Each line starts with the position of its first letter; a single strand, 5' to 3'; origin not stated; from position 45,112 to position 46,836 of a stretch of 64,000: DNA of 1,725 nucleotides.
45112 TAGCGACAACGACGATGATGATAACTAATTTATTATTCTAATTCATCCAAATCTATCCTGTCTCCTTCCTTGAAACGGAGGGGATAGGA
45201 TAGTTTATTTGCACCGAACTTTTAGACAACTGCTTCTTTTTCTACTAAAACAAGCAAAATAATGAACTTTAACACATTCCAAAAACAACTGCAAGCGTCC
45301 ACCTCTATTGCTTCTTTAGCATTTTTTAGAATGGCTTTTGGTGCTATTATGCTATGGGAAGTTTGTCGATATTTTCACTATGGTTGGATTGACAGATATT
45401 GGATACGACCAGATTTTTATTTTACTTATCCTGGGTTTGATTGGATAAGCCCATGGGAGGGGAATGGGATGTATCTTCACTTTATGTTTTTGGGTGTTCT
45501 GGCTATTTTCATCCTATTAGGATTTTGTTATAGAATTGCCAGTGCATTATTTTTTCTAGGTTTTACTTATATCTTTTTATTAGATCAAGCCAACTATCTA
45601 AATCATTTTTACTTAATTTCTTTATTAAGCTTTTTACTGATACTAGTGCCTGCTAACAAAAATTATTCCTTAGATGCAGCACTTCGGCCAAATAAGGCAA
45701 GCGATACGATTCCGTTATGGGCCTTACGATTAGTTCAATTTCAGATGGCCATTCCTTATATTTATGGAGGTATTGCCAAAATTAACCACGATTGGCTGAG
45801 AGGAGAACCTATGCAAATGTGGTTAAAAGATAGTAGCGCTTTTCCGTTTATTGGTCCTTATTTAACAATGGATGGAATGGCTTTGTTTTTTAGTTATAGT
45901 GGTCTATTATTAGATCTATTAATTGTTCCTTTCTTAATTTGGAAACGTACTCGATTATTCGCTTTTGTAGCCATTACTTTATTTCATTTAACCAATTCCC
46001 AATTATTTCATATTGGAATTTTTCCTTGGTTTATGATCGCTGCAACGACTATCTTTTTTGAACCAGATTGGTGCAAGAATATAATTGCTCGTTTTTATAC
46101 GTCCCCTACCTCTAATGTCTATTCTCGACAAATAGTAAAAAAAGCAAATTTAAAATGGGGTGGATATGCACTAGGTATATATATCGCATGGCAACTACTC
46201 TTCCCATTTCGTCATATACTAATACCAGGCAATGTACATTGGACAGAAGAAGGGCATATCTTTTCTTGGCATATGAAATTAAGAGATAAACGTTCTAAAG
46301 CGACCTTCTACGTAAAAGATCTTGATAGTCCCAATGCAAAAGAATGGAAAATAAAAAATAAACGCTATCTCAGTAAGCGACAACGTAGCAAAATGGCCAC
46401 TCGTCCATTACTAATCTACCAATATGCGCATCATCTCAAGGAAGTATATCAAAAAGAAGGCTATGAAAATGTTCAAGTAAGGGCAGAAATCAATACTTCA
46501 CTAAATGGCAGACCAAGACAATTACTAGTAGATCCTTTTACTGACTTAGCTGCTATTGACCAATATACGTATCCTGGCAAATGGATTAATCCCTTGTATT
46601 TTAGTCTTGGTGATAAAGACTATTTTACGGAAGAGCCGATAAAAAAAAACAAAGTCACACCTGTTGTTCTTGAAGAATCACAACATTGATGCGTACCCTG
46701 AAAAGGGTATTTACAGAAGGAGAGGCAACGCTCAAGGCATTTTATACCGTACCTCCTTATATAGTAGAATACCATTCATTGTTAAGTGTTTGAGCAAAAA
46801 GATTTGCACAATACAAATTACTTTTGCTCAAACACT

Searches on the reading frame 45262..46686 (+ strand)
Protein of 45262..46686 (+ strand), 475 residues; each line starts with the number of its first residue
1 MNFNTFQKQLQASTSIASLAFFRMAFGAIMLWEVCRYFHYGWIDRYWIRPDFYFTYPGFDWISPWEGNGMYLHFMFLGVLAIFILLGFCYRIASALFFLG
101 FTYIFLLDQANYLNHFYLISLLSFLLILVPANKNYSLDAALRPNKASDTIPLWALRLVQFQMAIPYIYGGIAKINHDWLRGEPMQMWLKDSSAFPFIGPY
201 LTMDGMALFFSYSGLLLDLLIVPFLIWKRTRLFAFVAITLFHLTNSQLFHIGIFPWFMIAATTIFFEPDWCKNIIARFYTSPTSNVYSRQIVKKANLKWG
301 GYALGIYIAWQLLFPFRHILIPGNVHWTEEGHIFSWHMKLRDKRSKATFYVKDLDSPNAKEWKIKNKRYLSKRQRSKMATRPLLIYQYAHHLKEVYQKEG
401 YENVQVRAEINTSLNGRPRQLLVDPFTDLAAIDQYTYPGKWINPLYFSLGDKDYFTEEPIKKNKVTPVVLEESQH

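Call 93: search_protein_families(library=pfam, proteins=[window:45262-46686:+], max_evalue=0.001)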
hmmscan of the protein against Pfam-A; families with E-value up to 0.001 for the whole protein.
window:45262-46686:+ (475 aa): 2 families
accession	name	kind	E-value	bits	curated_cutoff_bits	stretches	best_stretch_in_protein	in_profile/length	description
PF05090.19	HTTM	-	1.5e-90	303.7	27.7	1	14-270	4-259/259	HTTM domain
PF22777.1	VKGC_lumenal_dom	-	6.9e-43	146.6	27.7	1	301-445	6-149/152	Vitamin K-dependent gamma-carboxylase, lumenal domain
